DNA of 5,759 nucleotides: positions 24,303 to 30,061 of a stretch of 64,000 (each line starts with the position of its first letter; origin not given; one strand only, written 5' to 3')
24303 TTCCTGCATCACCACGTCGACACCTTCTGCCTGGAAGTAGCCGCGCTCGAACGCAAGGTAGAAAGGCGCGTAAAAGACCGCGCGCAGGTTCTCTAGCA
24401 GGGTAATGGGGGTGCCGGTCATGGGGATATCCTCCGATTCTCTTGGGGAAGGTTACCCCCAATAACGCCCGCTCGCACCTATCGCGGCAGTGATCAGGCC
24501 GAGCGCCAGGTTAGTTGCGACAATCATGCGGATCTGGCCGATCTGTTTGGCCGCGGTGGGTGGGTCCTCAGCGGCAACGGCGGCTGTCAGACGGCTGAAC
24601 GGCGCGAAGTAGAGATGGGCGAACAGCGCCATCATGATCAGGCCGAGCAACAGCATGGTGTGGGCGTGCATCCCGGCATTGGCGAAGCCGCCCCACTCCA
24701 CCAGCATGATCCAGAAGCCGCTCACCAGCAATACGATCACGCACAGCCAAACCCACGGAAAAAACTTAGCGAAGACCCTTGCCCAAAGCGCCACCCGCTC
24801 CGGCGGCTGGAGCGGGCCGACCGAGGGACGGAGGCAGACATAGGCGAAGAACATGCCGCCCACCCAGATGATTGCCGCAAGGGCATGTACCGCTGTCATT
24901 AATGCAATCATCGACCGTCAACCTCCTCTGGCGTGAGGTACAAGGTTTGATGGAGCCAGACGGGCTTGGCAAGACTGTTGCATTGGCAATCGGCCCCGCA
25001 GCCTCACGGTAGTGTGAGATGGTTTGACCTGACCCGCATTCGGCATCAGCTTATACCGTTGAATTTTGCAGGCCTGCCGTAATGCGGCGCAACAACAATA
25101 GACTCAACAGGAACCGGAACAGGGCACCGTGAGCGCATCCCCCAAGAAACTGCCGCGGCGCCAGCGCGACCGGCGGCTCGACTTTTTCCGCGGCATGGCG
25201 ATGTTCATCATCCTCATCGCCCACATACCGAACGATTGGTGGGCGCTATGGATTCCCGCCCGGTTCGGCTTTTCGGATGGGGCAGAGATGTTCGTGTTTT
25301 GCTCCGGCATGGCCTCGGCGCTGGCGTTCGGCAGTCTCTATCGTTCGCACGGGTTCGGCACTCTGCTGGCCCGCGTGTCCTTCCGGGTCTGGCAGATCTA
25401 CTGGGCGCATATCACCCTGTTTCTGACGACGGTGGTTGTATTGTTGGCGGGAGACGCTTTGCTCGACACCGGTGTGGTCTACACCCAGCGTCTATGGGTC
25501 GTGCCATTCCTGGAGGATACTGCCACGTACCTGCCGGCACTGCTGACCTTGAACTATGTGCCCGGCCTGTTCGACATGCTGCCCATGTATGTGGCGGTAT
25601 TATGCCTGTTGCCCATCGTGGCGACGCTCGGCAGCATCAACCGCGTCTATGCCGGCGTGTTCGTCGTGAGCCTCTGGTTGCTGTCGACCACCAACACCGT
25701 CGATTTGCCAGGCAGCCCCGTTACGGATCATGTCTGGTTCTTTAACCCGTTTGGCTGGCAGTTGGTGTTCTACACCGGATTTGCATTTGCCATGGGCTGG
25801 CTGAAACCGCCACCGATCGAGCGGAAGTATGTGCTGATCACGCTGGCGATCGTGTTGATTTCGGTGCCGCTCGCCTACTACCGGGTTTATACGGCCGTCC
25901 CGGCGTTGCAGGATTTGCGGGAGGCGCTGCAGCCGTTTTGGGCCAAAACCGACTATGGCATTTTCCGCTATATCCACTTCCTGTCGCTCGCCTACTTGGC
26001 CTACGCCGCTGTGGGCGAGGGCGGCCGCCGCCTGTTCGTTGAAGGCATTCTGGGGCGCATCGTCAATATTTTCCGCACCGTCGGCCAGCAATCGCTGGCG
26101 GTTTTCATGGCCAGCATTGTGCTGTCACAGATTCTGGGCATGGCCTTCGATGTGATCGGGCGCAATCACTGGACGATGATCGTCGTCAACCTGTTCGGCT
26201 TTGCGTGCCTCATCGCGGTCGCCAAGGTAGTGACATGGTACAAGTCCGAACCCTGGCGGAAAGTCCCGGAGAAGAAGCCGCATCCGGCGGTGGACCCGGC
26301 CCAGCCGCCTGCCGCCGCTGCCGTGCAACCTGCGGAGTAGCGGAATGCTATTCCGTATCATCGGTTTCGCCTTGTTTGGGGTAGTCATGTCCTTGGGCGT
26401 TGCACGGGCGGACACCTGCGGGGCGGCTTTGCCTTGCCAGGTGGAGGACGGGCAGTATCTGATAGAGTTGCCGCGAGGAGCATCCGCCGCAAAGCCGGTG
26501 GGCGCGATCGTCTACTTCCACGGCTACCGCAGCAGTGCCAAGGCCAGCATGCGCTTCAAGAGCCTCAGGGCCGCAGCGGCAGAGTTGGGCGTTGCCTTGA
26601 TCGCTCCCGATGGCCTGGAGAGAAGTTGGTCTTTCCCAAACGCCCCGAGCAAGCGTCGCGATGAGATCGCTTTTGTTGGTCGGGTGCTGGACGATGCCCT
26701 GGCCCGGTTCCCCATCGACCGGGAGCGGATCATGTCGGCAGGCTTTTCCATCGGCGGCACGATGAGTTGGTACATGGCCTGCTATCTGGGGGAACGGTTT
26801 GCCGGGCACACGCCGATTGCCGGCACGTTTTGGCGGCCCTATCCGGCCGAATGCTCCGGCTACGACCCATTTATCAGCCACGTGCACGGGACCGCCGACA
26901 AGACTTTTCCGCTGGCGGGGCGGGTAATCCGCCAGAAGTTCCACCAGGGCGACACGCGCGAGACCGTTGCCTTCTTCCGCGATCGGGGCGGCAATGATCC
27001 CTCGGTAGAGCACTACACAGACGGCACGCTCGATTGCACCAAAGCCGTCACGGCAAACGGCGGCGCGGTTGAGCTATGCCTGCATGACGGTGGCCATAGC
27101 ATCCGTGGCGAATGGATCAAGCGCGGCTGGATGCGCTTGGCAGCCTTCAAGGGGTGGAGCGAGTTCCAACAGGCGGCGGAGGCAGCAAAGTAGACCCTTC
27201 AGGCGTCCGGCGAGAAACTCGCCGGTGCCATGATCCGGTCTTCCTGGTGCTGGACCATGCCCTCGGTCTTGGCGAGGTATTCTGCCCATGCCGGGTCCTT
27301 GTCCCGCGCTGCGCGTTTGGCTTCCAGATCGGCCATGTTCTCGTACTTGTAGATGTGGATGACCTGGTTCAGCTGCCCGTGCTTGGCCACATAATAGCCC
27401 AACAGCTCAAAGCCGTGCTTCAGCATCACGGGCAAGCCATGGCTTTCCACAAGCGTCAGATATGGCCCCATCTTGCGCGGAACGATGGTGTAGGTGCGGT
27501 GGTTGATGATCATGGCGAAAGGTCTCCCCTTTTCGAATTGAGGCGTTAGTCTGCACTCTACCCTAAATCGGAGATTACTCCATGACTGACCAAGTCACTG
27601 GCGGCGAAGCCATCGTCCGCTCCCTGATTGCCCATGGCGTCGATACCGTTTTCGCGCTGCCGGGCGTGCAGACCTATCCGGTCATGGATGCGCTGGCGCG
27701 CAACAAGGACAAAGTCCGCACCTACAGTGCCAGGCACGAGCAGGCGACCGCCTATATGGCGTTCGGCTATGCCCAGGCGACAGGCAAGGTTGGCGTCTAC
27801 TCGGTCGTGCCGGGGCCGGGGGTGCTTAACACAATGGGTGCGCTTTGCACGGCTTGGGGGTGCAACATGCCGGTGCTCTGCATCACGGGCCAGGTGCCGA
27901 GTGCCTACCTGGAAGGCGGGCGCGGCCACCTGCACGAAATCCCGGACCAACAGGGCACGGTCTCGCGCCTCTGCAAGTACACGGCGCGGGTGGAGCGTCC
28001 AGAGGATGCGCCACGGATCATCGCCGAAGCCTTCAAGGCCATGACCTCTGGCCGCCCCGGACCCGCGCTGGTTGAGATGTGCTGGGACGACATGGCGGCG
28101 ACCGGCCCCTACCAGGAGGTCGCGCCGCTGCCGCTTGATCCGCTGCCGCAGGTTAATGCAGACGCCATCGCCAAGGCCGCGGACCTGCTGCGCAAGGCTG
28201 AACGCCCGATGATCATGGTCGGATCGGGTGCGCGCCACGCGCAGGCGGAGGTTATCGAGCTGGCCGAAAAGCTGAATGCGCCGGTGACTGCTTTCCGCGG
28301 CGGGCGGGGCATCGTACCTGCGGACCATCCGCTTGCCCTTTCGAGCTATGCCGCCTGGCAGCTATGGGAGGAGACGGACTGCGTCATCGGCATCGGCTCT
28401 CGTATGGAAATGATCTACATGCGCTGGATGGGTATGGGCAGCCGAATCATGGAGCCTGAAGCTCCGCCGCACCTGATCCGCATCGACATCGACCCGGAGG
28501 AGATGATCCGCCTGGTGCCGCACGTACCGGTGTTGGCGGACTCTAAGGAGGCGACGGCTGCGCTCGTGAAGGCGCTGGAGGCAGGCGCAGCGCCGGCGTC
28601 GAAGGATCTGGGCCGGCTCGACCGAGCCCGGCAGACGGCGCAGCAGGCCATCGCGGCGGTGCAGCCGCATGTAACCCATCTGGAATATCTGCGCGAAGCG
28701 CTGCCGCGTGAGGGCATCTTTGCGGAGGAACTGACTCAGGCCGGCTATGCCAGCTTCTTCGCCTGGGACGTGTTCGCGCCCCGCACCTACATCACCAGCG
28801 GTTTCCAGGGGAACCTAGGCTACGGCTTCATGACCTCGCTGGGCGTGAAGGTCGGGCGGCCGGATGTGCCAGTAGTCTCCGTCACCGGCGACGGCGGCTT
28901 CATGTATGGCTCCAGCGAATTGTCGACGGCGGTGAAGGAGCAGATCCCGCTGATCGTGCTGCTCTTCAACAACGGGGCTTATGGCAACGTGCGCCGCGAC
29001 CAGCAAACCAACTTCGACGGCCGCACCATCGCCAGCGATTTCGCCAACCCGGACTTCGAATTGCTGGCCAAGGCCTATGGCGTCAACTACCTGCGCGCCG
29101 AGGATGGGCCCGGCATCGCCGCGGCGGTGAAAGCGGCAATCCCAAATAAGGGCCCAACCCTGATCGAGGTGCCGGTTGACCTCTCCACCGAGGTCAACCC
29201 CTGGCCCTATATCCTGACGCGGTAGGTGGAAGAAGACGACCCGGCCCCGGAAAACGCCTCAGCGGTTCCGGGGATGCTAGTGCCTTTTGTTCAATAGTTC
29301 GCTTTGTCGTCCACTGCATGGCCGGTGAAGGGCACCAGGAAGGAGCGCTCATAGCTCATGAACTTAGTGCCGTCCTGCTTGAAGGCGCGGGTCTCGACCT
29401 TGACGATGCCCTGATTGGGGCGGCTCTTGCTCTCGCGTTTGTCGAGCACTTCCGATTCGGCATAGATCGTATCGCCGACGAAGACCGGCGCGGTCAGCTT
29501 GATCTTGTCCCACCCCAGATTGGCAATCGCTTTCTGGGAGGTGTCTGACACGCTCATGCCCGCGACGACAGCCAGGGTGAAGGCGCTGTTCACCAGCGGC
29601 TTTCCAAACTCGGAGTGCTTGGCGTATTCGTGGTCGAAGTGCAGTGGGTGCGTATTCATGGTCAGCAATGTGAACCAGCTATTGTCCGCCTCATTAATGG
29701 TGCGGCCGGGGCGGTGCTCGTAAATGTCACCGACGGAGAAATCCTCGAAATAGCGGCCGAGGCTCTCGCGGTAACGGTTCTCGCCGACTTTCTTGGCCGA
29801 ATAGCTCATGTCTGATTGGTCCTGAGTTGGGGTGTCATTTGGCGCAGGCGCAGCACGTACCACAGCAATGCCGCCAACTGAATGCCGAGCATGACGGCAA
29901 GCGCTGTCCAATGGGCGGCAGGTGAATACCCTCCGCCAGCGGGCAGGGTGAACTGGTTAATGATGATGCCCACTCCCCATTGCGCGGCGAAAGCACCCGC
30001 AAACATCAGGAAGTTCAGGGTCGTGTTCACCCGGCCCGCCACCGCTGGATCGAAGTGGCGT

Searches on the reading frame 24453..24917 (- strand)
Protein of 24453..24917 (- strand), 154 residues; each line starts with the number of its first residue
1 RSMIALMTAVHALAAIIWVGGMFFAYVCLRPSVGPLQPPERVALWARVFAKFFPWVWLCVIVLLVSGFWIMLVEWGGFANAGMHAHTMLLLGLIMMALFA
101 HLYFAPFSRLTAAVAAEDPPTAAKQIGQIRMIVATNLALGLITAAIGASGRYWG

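Call 34: search_protein_families(library=pfam, proteins=[window:24453-24917:-], max_evalue=0.00001)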
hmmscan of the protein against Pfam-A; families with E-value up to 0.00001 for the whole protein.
window:24453-24917:- (154 aa): 1 family
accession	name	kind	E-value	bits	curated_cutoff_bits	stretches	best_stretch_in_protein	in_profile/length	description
PF05425.18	CopD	-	2.4e-12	47.6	32.1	1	47-148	2-103/105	Copper resistance protein D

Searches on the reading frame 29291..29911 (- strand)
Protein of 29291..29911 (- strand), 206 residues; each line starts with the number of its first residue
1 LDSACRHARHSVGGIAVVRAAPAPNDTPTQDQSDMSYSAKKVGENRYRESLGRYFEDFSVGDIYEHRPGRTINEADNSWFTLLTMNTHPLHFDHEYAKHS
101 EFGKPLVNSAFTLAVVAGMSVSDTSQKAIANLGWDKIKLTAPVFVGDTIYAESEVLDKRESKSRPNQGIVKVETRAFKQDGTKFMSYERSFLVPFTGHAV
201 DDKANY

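Call 35: search_protein_families(library=pfam, proteins=[window:29291-29911:-], max_evalue=0.00001)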
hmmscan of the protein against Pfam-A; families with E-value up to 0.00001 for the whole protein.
window:29291-29911:- (206 aa): 2 families
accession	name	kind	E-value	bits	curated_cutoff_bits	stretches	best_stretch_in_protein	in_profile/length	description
PF19315.5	MC_hydratase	-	2.3e-26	93.2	26.5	1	51-195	20-166/353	Mesaconyl-CoA hydratase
PF01575.25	MaoC_dehydratas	-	1.3e-24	86.5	27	1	60-172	6-117/123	MaoC like domain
